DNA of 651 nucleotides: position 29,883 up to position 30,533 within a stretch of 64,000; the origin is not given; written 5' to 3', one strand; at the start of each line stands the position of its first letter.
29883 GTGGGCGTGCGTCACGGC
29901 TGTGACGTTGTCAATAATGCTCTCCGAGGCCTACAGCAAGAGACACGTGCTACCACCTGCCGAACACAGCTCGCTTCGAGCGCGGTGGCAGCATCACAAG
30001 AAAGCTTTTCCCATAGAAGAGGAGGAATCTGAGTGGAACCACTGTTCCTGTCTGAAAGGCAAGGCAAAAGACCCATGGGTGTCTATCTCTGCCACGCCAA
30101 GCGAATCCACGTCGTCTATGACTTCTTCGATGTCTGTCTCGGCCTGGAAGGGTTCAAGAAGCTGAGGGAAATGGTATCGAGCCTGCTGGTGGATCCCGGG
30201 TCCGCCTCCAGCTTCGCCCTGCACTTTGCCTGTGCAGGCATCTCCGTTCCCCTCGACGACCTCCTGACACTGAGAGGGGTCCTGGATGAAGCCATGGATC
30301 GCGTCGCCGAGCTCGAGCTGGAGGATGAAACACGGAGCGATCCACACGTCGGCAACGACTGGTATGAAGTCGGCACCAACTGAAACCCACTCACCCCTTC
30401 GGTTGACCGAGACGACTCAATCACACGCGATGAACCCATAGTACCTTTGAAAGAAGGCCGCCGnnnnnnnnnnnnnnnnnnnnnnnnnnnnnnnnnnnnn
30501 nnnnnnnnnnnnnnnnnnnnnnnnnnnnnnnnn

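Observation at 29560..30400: Lower-GC stretch with a consensus-like promoter, a perfect 20-bp palindrome and orphan ORFs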

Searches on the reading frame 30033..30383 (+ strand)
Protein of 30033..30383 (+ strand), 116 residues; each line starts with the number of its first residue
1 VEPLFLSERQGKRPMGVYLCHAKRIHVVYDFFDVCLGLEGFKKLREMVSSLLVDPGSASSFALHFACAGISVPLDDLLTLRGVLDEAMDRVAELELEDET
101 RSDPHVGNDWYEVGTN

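Call 8: search_protein_families(library=pfam, proteins=[window:30033-30383:+], max_evalue=0.01)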
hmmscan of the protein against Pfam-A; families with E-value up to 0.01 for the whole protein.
window:30033-30383:+ (116 aa): 0 families

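Call 10: find_homologous_proteins(query=window:30033-30383:+, max_evalue=0.01)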
Query window:30033-30383:+ (116 aa): 7 proteins with E <= 0.01 among 14 candidates.
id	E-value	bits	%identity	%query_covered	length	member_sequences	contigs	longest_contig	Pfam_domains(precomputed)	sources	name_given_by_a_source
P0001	2.6e-71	255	98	100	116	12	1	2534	-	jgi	-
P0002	3.2e-35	138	60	100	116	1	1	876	-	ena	-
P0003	1.5e-34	136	64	89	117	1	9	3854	-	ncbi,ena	-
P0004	1.8e-31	126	54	100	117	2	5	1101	-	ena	-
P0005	1.7e-22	97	59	67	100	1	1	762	-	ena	-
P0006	6.0e-22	96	50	88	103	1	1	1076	-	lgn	-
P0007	6.4e-22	96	57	76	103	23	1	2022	-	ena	-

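Call 13: find_encoding_contigs(protein=P0003, flank=10000, max_places=10)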
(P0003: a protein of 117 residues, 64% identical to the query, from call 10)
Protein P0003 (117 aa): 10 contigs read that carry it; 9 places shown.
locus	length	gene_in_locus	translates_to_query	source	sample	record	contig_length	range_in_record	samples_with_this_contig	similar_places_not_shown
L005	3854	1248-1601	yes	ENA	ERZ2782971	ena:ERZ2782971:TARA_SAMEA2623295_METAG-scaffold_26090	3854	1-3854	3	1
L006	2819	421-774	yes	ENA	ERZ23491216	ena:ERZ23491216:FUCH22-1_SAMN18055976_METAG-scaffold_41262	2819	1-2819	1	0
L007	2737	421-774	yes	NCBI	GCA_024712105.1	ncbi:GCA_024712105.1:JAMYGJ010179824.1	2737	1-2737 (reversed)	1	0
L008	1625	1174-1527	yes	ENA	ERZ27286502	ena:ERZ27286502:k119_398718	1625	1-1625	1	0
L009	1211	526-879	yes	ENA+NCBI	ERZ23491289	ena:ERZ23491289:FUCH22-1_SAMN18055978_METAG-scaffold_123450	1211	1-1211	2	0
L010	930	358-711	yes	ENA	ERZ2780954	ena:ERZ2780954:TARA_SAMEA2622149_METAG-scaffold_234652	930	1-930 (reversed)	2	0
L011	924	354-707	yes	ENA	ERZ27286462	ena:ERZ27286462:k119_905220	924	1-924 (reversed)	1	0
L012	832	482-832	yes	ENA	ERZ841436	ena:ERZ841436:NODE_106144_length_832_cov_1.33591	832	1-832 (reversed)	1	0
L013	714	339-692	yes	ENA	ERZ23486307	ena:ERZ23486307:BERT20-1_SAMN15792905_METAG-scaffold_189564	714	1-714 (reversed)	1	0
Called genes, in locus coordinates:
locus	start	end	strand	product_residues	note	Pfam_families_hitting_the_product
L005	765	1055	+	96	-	-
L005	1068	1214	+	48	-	-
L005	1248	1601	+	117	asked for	-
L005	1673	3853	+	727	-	?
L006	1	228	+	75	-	?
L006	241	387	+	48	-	-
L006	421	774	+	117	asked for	-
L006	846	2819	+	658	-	?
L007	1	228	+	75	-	?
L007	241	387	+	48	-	-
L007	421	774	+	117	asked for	-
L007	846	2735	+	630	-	?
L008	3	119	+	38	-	?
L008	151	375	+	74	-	PF12728:HTH_17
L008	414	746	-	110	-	-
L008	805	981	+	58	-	-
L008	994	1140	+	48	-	-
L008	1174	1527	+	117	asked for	-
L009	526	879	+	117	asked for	-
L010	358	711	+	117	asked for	-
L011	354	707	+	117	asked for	-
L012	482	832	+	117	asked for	?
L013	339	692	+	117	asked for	-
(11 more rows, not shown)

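Call 14: find_encoding_contigs(protein=P0007, flank=10000, max_places=6)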
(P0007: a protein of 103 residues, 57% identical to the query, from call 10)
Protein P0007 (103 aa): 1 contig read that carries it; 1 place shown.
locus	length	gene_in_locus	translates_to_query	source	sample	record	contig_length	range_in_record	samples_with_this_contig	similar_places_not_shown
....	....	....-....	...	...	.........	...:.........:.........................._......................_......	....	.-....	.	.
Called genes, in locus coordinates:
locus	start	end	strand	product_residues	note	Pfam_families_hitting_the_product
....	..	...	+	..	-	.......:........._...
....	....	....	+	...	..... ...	-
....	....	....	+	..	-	?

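Call 17: search_protein_families(library=pfam, proteins=[L005:1673-3853:+, L005:147-449:+, L008:414-746:-, L005:879-1055:+, L005:1068-1214:+], max_evalue=0.01)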
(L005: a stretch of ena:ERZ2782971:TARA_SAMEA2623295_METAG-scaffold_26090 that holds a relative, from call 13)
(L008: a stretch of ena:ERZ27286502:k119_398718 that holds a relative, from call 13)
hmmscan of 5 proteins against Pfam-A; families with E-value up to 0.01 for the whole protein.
L005:1673-3853:+ (727 aa): 8 families
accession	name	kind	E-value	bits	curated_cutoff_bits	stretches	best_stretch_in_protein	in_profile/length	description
PF07715.20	Plug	-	8e-18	65.4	23.9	1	165-268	3-107/107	TonB-dependent Receptor Plug Domain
PF13715.12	CarbopepD_reg_2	-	1.1e-17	64.3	32.2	1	69-155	1-88/88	CarboxypepD_reg-like domain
PF13620.12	CarboxypepD_reg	-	2.4e-16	60.3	32.3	1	68-142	1-80/82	Carboxypeptidase regulatory-like domain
PF00593.30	TonB_dep_Rec_b-barrel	-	7.4e-16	59.5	27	1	361-724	102-369/436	TonB dependent receptor-like, beta-barrel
PF14686.12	fn3_3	-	8.3e-06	25.9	24.4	1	66-135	2-71/75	Polysaccharide lyase family 4, domain II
PF09430.16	EMC7_beta-sandw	-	0.0011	19.6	26.6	1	78-132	4-60/122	ER membrane protein complex subunit 7, beta-sandwich domain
PF14905.12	OMP_b-brl_3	-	0.0014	18.2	27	1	613-707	210-305/408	Outer membrane protein beta-barrel family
PF08308.17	PEGA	-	0.0048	17.2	20.8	0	103-141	27-65/71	PEGA domain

L005:147-449:+ (100 aa): 1 family
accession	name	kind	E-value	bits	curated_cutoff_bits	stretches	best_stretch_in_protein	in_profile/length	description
PF12728.13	HTH_17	-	2.6e-11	44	27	1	52-95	7-50/51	Helix-turn-helix domain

L008:414-746:- (110 aa): 1 family
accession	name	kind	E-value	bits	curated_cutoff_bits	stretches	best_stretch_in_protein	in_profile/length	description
PF12937.12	F-box-like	-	0.0089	16.2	24.3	0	55-69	20-34/47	F-box-like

L005:879-1055:+ (58 aa): 0 families

L005:1068-1214:+ (48 aa): 0 families

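Call 20: find_related_loci(query=A1, collection=genome_contigs, flank=6000)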
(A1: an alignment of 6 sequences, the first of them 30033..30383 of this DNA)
Query A1 (116 aa) in genome_contigs; peptide patterns used: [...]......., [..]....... (x = any residue, [..] = any of these).
177 stretches matched a pattern, but none encodes a relative of the query by tblastn (E <= 1e-3).

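Call 21: find_related_loci(query=A1, collection=metagenome_contigs, flank=6000)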
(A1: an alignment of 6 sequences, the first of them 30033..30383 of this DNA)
Query A1 (116 aa) in metagenome_contigs; peptide patterns used: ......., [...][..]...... (x = any residue, [..] = any of these).
599 stretches matched a pattern (row limit reached: there are more); 1 encode a relative of the query (tblastn E <= 1e-3); 1 distinct loci.
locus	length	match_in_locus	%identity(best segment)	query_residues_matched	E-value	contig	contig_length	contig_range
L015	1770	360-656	57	5-102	1e-35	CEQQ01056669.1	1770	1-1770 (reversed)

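Call 25: find_encoding_contigs(protein=P0002, flank=10000, max_places=6)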
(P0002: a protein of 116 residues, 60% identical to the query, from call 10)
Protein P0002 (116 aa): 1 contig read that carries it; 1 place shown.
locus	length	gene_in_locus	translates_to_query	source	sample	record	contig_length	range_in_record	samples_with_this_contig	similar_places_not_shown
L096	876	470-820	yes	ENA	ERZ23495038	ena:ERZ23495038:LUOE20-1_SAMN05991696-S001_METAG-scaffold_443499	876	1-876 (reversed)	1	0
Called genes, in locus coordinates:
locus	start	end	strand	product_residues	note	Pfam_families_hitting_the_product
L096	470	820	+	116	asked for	-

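Call 26: find_encoding_contigs(protein=P0004, flank=10000, max_places=6)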
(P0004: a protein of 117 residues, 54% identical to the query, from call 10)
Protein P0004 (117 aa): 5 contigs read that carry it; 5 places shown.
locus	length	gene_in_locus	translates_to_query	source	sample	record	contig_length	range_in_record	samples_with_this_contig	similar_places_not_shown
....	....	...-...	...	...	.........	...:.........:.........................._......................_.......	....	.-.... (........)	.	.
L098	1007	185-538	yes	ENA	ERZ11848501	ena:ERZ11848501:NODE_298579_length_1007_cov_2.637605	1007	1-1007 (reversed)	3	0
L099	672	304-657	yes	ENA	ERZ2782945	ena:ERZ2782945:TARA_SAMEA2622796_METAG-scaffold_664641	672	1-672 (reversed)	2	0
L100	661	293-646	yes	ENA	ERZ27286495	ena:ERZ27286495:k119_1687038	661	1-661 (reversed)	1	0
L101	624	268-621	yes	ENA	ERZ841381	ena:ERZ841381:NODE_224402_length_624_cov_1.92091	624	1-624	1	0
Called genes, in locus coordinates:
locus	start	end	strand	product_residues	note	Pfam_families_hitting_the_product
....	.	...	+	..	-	?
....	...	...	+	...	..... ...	-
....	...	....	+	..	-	?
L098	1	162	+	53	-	?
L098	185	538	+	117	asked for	-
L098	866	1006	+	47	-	?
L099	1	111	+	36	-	?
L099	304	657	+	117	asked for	-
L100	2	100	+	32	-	?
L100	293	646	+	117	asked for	-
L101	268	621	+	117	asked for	-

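Call 27: find_encoding_contigs(protein=P0006, flank=10000, max_places=6)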
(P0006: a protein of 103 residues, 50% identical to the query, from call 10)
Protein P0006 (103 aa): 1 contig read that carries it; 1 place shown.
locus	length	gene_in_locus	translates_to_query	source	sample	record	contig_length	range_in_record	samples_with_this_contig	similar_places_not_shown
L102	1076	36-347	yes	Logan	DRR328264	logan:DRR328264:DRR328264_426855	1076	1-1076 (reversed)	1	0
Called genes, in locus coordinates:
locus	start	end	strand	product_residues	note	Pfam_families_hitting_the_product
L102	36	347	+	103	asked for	-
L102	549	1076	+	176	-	?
